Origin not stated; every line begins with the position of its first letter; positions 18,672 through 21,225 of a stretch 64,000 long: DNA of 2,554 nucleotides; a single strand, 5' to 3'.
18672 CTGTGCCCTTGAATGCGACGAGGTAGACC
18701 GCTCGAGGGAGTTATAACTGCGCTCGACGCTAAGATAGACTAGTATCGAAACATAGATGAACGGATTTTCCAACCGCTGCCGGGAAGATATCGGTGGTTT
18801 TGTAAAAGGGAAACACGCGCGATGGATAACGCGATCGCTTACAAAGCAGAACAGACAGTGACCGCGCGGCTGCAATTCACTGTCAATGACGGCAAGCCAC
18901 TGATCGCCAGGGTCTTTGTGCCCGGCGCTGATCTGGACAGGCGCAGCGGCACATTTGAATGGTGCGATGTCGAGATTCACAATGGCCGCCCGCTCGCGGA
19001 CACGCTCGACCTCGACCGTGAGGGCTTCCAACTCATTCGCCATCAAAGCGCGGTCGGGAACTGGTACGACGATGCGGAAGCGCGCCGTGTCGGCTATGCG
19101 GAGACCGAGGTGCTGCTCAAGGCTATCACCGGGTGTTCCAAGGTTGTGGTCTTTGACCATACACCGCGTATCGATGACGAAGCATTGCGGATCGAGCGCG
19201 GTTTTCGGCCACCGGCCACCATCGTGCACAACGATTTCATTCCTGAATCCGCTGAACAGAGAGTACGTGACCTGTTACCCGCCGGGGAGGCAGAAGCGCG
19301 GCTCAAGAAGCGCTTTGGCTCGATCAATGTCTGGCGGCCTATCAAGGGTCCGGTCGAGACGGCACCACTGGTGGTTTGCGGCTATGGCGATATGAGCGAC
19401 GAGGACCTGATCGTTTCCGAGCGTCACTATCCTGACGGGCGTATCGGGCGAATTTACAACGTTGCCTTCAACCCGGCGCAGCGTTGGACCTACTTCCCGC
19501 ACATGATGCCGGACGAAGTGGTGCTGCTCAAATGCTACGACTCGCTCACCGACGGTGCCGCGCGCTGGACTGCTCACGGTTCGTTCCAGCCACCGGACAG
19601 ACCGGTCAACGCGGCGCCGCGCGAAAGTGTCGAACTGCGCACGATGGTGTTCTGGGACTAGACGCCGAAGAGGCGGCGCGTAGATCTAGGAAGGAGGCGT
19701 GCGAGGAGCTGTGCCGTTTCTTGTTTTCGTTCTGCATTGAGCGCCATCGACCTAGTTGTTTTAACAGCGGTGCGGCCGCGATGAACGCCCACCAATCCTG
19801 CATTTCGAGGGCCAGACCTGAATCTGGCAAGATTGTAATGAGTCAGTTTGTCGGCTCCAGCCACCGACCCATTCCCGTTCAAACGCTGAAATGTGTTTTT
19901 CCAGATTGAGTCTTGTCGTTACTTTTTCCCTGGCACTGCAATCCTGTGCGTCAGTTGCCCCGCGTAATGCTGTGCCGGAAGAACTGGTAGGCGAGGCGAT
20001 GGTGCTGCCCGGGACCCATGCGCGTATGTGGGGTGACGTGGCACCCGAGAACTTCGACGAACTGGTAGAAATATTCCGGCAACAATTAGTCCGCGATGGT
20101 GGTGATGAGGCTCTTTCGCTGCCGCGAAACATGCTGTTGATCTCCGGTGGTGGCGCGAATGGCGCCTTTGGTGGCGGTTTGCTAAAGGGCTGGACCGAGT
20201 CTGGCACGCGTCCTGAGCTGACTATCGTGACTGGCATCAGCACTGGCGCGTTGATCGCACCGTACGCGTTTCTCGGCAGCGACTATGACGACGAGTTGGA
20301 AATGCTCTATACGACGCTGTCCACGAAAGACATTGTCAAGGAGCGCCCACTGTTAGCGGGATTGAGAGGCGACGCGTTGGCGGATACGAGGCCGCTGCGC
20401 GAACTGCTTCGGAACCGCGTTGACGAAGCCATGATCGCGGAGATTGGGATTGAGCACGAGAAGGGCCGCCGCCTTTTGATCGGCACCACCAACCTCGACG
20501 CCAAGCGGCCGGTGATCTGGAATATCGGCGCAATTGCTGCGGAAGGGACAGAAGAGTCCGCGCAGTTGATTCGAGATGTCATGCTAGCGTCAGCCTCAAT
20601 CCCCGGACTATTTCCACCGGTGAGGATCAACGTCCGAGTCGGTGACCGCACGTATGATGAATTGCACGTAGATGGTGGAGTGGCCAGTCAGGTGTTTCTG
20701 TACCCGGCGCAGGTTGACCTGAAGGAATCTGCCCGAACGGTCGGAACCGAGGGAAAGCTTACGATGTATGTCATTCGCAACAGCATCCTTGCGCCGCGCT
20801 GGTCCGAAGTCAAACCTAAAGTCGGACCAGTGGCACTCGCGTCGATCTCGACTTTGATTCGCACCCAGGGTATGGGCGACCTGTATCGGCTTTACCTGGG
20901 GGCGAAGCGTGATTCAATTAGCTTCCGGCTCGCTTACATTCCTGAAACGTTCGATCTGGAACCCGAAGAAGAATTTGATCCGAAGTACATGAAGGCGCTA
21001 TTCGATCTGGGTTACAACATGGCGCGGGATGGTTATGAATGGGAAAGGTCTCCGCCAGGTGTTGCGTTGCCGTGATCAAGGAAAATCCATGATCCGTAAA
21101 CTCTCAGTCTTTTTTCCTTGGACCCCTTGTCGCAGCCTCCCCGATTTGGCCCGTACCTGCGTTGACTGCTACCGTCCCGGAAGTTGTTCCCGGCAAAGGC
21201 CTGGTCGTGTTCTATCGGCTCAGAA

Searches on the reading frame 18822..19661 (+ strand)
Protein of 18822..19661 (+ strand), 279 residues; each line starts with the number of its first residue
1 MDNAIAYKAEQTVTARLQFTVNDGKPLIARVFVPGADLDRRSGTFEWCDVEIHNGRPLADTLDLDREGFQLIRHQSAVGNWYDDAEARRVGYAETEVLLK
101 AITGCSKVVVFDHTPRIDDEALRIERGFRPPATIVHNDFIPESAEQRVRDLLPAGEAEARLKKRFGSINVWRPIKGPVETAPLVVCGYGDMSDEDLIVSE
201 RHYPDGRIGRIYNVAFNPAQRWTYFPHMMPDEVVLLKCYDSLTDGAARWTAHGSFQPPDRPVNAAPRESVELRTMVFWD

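Call 3: search_protein_families(library=pfam, proteins=[window:18822-19661:+])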
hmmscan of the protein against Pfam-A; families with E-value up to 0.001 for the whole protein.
window:18822-19661:+ (279 aa): 0 families

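Call 4: search_protein_families(library=ncbifam, proteins=[window:18822-19661:+])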
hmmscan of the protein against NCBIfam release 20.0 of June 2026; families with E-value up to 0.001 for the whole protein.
window:18822-19661:+ (279 aa): 1 family
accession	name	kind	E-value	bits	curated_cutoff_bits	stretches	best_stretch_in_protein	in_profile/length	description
NF041278.1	CmcJ_NvfI_EfuI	subfamily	1.9e-79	266.9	80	1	15-278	2-263/263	CmcJ/NvfI family oxidoreductase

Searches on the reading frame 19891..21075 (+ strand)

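Call 3: search_protein_families(library=pfam, proteins=[window:19891-21075:+])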
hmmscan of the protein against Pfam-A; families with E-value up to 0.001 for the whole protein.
window:19891-21075:+ (394 aa): 1 family
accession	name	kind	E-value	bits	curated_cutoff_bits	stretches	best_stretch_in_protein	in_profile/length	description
PF01734.28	Patatin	-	2.9e-24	86.8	27.7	1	82-270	1-187/191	Patatin-like phospholipase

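Call 4: search_protein_families(library=ncbifam, proteins=[window:19891-21075:+])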
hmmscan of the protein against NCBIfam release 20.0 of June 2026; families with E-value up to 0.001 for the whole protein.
window:19891-21075:+ (394 aa): 1 family
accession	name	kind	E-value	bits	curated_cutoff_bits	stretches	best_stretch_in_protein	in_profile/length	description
NF041079.1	CBASS_lipase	equivalog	1e-07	31.5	200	1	81-284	3-192/317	CBASS cGAMP-activated phospholipase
